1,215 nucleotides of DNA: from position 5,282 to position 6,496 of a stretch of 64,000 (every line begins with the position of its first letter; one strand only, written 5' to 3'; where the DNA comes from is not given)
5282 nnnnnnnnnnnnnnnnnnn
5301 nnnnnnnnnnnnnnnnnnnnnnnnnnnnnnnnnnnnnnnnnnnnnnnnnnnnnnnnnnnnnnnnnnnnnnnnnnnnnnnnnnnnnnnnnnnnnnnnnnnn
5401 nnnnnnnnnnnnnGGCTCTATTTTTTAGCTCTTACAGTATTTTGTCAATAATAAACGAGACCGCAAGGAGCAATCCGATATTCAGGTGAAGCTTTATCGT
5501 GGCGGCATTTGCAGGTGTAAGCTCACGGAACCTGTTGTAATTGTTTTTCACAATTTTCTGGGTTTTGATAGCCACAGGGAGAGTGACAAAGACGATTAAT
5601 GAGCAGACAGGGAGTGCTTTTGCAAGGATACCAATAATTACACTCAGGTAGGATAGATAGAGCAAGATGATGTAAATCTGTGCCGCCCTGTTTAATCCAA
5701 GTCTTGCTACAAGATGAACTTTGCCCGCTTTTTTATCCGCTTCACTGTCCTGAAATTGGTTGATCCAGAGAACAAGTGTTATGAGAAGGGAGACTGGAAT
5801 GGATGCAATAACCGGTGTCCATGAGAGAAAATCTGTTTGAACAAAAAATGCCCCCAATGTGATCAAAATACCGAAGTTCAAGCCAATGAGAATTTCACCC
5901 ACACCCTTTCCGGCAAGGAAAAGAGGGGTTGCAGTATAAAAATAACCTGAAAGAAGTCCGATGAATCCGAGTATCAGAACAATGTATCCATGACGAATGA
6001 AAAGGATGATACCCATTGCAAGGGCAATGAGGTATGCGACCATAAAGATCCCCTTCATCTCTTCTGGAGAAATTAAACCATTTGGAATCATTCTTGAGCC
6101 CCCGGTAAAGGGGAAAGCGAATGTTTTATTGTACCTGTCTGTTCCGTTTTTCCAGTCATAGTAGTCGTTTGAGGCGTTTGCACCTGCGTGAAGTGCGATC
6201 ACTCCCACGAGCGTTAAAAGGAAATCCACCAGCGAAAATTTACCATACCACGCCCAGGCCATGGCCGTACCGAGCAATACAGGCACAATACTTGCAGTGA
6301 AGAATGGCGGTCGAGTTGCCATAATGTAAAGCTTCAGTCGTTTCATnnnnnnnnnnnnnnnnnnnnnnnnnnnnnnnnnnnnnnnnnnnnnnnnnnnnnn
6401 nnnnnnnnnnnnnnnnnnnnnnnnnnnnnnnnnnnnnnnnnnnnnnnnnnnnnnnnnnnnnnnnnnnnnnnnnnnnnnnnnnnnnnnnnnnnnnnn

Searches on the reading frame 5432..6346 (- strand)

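Call 23: search_protein_families(library=pfam, proteins=[window:5432-6346:-], max_evalue=0.001)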
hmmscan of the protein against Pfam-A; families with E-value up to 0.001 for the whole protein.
window:5432-6346:- (304 aa): 1 family
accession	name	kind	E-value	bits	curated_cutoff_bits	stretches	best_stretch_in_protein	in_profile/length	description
PF01040.23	UbiA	-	7.9e-35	120.8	34.2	1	20-263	2-230/250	UbiA prenyltransferase family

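Call 24: search_protein_families(library=ncbifam, proteins=[window:5432-6346:-], max_evalue=0.01)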
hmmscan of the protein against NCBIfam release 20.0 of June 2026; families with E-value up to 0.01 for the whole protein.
window:5432-6346:- (304 aa): 20 families
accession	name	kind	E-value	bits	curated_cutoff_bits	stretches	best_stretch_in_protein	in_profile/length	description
NF004751.0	PRK06080.1-3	equivalog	3.8e-49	167.8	264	1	4-300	10-295/296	1,4-dihydroxy-2-naphthoate polyprenyltransferase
NF004749.0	PRK06080.1-1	equivalog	1.2e-48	165.8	277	1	3-302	18-309/311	1,4-dihydroxy-2-naphthoate polyprenyltransferase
TIGR02235.1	menA_cyano-plnt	equivalog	1.2e-42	146.1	225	1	7-299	2-284/285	2-carboxy-1,4-naphthoquinone phytyltransferase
NF009926.0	PRK13387.1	equivalog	2.7e-35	122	316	1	5-302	4-315/317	1,4-dihydroxy-2-naphthoate polyprenyltransferase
NF004617.0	PRK05951.1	equivalog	4.8e-35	121.1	239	1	2-303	12-302/306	prenyltransferase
NF004753.0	PRK06080.1-5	equivalog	2.7e-33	115.5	555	1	5-301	12-306/312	1,4-dihydroxy-2-naphthoate polyprenyltransferase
TIGR00751.1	menA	equivalog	1.2e-32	113.6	102.15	1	12-295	1-282/284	1,4-dihydroxy-2-naphthoate octaprenyltransferase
NF004750.0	PRK06080.1-2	equivalog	1.6e-29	103.2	346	1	3-300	5-300/301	1,4-dihydroxy-2-naphthoate polyprenyltransferase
NF004752.0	PRK06080.1-4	subfamily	7.3e-29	101.3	289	1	17-268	16-268/300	1,4-dihydroxy-2-naphthoate polyprenyltransferase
NF004754.0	PRK06080.1-6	equivalog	2.9e-19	69.6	522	1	3-302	8-305/308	1,4-dihydroxy-2-naphthoate polyprenyltransferase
NF005742.0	PRK07566.1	equivalog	7.6e-13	48.2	313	1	56-266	82-280/315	chlorophyll synthase ChlG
NF009523.0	PRK12884.1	equivalog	8.2e-10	38.3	269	1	3-260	3-238/279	prenyltransferase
TIGR01476.1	chlor_syn_BchG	subfamily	2.4e-09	37.1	212.3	1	18-265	14-250/283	(bacterio)chlorophyll synthase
NF009058.0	PRK12392.1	subfamily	3.2e-08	33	494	1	18-264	27-270/333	bacteriochlorophyll c synthase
NF010117.0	PRK13591.1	equivalog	4.4e-08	32.5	238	1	98-260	98-263/307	prenyltransferase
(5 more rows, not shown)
